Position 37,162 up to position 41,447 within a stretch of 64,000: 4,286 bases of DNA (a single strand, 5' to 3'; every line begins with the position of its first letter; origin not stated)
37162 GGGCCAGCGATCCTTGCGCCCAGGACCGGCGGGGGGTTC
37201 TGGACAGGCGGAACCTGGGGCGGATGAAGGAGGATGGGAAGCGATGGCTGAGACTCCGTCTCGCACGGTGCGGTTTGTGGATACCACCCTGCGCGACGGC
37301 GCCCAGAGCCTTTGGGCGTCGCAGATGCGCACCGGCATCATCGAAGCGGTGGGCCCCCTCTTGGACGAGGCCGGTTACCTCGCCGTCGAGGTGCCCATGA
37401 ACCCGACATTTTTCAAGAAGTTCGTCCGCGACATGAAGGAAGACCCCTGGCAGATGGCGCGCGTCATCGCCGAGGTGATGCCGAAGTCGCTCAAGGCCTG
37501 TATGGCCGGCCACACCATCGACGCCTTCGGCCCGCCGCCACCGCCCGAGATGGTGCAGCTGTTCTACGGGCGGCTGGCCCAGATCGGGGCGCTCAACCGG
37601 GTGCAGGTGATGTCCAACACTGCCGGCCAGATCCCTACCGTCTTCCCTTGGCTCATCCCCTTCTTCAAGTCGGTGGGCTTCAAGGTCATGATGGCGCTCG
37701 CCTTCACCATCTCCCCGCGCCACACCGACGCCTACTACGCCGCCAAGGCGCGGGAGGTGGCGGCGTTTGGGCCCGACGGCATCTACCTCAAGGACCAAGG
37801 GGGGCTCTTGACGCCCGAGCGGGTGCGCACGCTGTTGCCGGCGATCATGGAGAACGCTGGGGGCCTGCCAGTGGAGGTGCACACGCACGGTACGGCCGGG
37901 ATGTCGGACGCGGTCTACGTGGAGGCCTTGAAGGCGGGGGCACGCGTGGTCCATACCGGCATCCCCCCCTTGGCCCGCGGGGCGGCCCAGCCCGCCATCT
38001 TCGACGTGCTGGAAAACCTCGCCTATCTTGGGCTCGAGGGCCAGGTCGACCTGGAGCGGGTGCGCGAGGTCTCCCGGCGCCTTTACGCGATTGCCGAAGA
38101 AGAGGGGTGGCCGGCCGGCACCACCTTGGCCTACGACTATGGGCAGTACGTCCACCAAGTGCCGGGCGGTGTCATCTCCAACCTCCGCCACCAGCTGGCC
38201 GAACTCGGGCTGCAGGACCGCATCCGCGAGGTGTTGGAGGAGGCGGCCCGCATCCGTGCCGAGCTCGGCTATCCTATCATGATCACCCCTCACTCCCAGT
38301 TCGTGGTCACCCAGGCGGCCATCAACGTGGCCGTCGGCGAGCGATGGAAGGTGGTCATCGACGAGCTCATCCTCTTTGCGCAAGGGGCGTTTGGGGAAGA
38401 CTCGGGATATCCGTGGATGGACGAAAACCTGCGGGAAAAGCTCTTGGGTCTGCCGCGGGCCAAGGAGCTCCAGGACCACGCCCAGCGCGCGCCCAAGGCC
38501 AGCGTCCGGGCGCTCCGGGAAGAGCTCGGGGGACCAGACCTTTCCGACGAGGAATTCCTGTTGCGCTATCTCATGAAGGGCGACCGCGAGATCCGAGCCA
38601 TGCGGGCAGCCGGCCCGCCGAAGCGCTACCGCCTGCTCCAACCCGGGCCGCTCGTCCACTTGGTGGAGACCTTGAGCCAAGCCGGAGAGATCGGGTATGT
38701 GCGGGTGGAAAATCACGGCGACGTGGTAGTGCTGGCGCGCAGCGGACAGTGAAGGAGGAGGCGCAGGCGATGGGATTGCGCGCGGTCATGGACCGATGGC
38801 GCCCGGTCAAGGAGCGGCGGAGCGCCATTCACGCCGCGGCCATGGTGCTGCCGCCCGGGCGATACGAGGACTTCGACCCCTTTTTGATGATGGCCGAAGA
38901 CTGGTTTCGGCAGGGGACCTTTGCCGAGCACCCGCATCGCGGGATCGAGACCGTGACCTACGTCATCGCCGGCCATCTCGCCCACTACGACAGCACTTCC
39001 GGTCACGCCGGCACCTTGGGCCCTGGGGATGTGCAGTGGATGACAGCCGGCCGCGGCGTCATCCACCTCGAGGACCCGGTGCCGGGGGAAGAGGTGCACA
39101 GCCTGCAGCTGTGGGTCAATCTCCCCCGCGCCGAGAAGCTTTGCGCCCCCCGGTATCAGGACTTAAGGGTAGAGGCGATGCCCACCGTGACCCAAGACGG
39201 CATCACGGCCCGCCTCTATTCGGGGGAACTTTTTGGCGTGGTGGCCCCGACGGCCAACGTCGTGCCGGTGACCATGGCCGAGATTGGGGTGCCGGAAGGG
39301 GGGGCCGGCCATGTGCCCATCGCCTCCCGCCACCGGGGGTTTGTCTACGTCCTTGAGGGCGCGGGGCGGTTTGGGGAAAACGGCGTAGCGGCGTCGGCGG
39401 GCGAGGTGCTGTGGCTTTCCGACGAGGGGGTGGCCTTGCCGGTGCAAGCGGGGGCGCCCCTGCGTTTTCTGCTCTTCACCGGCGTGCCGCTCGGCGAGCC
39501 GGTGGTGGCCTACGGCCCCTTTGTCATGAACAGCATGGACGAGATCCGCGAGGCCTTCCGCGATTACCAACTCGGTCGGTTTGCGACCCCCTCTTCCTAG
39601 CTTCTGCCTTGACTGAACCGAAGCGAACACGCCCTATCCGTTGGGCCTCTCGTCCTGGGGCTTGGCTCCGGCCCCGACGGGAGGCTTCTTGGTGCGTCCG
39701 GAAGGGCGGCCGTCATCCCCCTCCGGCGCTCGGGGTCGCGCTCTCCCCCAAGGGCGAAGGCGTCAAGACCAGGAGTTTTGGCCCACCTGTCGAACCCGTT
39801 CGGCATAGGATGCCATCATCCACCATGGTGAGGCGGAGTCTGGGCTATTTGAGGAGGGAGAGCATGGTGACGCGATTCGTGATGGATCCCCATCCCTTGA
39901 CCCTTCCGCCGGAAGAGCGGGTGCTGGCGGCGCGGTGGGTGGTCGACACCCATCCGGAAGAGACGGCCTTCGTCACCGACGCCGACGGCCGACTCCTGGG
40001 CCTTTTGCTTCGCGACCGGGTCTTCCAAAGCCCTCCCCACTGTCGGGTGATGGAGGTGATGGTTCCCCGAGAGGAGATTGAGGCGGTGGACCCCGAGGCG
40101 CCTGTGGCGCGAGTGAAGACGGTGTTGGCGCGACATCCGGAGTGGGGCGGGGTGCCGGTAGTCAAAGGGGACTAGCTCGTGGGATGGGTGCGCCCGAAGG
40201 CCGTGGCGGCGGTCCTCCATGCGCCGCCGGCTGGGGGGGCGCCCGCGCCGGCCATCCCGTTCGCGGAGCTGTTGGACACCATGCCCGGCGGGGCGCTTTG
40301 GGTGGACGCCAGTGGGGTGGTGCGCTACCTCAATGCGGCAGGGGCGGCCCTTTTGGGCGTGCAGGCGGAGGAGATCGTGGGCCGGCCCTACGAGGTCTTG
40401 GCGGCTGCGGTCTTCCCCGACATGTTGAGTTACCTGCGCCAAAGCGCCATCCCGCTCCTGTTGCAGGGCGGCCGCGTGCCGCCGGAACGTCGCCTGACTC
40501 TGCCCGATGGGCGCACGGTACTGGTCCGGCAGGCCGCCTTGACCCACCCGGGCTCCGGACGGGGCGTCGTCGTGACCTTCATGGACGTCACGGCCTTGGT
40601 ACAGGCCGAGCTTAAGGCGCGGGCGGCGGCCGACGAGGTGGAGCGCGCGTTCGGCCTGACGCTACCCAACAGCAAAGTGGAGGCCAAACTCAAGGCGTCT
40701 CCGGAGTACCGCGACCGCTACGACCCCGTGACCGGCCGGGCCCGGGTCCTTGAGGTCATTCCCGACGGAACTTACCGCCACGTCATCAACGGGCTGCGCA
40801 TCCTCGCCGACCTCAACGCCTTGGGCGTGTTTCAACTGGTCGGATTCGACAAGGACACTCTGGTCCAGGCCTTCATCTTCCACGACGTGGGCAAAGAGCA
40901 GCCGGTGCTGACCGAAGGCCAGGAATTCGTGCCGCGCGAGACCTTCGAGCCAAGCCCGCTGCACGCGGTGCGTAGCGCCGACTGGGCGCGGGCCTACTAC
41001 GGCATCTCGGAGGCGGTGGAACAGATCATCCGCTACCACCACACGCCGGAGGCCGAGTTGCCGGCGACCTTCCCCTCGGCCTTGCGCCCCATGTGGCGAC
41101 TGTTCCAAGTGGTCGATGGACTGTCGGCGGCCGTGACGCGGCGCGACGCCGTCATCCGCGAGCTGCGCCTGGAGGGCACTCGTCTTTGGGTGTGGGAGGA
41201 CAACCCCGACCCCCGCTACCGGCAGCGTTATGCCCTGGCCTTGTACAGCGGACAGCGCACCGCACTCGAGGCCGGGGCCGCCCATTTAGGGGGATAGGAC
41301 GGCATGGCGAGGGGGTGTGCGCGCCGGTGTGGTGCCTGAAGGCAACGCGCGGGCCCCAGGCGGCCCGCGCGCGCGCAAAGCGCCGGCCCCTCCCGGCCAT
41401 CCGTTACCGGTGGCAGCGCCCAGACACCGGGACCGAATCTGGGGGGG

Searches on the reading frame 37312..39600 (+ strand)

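Call 77: search_protein_families(library=pfam, proteins=[window:37312-39600:+], max_evalue=0.001)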
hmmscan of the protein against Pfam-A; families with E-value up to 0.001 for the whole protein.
window:37312-39600:+ (762 aa): 2 families
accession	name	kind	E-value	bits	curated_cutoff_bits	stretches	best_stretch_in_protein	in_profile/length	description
PF05726.19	Pirin_C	-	2e-26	92.8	27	1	657-757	3-102/103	Pirin C-terminal cupin domain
PF02678.22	Pirin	-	2.3e-23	82.7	26.1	1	529-602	36-108/108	Pirin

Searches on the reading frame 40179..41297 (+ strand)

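Call 77: search_protein_families(library=pfam, proteins=[window:40179-41297:+], max_evalue=0.001)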
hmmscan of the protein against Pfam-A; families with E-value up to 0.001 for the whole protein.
window:40179-41297:+ (372 aa): 6 families
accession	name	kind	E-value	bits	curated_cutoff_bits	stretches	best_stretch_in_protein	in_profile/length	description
PF08448.16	PAS_4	-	2.2e-09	38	23.1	1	32-141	1-109/110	PAS fold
PF00989.32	PAS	-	3.7e-09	37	22.6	1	29-137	4-113/113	PAS fold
PF01966.28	HD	-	1.7e-06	28.7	22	1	199-292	2-90/116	HD domain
PF08447.18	PAS_3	-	0.00012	22.8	25.6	1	50-121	3-73/89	PAS fold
PF13188.13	PAS_8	-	0.00079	19.7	21.8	0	28-70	3-42/65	PAS domain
PF12860.13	PAS_7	-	0.00099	19.7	27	0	32-144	1-114/115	PAS fold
